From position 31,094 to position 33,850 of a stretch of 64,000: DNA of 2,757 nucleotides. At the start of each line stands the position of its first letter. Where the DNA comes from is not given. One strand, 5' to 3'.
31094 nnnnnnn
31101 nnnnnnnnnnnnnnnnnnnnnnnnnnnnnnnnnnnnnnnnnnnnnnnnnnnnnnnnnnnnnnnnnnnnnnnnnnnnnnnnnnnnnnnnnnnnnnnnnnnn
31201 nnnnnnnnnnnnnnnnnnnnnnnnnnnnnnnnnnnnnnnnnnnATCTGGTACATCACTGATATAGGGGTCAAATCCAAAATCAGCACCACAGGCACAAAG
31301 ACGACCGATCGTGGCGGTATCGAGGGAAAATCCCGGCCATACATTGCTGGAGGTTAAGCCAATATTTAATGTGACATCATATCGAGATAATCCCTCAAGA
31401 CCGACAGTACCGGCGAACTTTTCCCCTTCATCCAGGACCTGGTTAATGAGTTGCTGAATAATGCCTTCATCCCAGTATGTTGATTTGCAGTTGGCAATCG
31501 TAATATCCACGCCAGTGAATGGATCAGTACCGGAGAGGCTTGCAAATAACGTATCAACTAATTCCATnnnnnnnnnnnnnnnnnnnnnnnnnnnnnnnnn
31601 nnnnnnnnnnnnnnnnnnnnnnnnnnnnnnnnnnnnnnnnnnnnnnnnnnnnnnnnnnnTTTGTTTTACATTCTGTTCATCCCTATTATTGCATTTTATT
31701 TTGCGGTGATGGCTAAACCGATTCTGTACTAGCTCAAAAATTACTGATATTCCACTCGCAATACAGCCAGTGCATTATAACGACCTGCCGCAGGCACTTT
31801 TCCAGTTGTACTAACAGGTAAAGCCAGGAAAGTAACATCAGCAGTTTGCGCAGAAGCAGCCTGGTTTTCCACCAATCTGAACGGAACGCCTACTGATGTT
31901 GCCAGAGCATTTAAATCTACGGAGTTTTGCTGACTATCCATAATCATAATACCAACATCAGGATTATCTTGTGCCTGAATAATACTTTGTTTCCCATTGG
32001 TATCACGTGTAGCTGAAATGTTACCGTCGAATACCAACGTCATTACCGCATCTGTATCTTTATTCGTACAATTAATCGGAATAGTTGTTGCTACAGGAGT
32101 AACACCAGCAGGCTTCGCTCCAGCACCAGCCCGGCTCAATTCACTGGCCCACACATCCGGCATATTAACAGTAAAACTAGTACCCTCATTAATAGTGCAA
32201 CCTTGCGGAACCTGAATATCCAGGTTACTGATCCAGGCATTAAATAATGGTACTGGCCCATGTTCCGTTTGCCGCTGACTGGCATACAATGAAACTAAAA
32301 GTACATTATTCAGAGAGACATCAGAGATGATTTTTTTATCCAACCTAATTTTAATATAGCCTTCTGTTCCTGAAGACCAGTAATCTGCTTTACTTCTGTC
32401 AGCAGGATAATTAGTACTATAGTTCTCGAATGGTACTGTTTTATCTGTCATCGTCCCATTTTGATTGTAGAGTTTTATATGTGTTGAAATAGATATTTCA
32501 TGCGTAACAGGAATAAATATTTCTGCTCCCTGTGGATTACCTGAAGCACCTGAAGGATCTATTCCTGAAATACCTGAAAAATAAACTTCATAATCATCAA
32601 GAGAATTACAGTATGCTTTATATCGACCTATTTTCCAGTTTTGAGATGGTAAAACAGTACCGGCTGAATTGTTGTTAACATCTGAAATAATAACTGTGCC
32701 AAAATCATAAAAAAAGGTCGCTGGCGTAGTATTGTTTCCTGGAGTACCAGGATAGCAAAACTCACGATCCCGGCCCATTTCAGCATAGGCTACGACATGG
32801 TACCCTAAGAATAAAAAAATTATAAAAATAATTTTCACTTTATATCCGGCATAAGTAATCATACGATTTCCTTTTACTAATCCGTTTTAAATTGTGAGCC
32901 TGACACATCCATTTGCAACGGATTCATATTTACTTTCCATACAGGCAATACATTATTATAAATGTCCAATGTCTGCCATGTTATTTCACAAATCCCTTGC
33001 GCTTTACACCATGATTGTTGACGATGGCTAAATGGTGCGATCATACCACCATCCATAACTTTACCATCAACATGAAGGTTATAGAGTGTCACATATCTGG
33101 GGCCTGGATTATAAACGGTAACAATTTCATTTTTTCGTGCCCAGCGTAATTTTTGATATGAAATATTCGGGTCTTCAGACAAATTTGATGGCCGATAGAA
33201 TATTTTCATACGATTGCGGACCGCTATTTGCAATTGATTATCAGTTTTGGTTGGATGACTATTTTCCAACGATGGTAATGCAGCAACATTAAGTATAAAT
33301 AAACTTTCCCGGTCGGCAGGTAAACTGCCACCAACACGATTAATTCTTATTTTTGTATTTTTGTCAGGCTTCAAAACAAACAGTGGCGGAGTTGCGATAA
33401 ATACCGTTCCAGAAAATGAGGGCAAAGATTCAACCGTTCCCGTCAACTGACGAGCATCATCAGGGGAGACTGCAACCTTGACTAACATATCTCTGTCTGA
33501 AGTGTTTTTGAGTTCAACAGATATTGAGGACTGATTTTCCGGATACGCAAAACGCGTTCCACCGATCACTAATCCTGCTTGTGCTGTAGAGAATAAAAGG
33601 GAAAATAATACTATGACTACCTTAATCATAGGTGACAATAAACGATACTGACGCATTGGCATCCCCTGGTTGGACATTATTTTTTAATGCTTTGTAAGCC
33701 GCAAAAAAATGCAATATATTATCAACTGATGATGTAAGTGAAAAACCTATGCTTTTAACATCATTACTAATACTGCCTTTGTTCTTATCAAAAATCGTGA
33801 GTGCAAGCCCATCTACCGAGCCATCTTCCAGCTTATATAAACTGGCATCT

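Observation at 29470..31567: Translationally coupled three-gene cassette of unknown function downstream of the fimbrial operon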

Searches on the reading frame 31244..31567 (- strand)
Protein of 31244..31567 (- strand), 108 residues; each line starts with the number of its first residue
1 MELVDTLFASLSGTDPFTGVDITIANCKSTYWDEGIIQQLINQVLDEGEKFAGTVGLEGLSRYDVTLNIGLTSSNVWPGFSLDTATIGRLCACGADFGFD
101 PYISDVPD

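Call 96: search_dna_similar(query=window:31244-31567:-, collection=plasmids, mode=protein, max_evalue=0.001, max_rows=15)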
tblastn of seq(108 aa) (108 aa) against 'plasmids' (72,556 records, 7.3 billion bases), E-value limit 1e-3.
Records with a match: 1; places in all: 1; records where one place covers at least 80% of the query: 1.
Best place of each record, by identity: 80-90% 1.
By first word of the organism name: Escherichia 1.
By predicted mobility (MOB-suite, as given by PLSDB): non-mobilizable 1.
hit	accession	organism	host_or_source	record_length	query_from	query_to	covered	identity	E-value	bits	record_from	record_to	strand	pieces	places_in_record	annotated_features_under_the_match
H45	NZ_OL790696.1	Escherichia coli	-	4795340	1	108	100%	88.9%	4e-59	201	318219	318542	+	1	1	none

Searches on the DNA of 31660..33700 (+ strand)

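Call 41: search_dna_similar(query=window:31660-33700:+, collection=ecoli_genomes, mode=near, max_rows=8, rows=spread)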
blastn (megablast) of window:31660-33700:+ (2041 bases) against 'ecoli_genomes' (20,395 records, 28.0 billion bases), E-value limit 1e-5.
Records with a match: 557; places in all: 557; records where one place covers at least 80% of the query: 556.
Genomes with a match: 557 of 5426; with a place that covers at least 80% of the query: 556. Places per genome that has any: lowest 1, median 1, highest 1. On chromosomes: 557 places; on plasmids: 0.
Best place of each record, by identity: >=99% 6; 95-99% 194; 90-95% 161; 80-90% 196.
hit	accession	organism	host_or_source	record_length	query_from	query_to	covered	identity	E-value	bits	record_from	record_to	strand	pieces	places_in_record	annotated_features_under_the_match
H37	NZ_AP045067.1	Escherichia coli strain JNE23-011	Homo sapiens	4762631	1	2041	100%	100.0%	0e+0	3770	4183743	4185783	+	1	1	fimbrial protein (x2) | fimbrial biogenesis chaperone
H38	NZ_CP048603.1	Escherichia coli strain ChlosBP-23-1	Chlorocebus sabaeus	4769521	1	2041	100%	97.3%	0e+0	3465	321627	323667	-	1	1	fimbrial protein (x2) | fimbrial biogenesis chaperone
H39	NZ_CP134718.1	Escherichia coli strain RIVM_C029670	Homo sapiens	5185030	1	2041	100%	97.1%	0e+0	3437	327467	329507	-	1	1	fimbrial protein (x2) | fimbrial biogenesis chaperone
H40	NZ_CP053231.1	Escherichia coli strain SCU-306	Homo sapiens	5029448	1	2041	100%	92.5%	0e+0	2922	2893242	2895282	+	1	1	fimbrial protein (x2) | fimbrial biogenesis chaperone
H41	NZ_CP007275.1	Escherichia coli strain O18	-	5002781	1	2041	100%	92.5%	0e+0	2915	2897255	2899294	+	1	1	fimbrial protein (x2) | fimbrial biogenesis chaperone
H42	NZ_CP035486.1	Escherichia coli strain NissleGFP_pZE21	cell culture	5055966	1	2041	100%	88.2%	0e+0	2427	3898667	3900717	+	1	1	fimbrial protein (x2) | fimbrial biogenesis chaperone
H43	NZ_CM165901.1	Escherichia coli strain N12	Homo sapiens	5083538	1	2041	100%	88.1%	0e+0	2422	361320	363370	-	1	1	fimbrial protein (x2) | fimbrial biogenesis chaperone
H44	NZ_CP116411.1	Escherichia coli strain HH45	Pre-treated sample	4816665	16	1726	31%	84.7%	2e-87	609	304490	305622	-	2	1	fimbrial protein | fimbria/pilus periplasmic chaperone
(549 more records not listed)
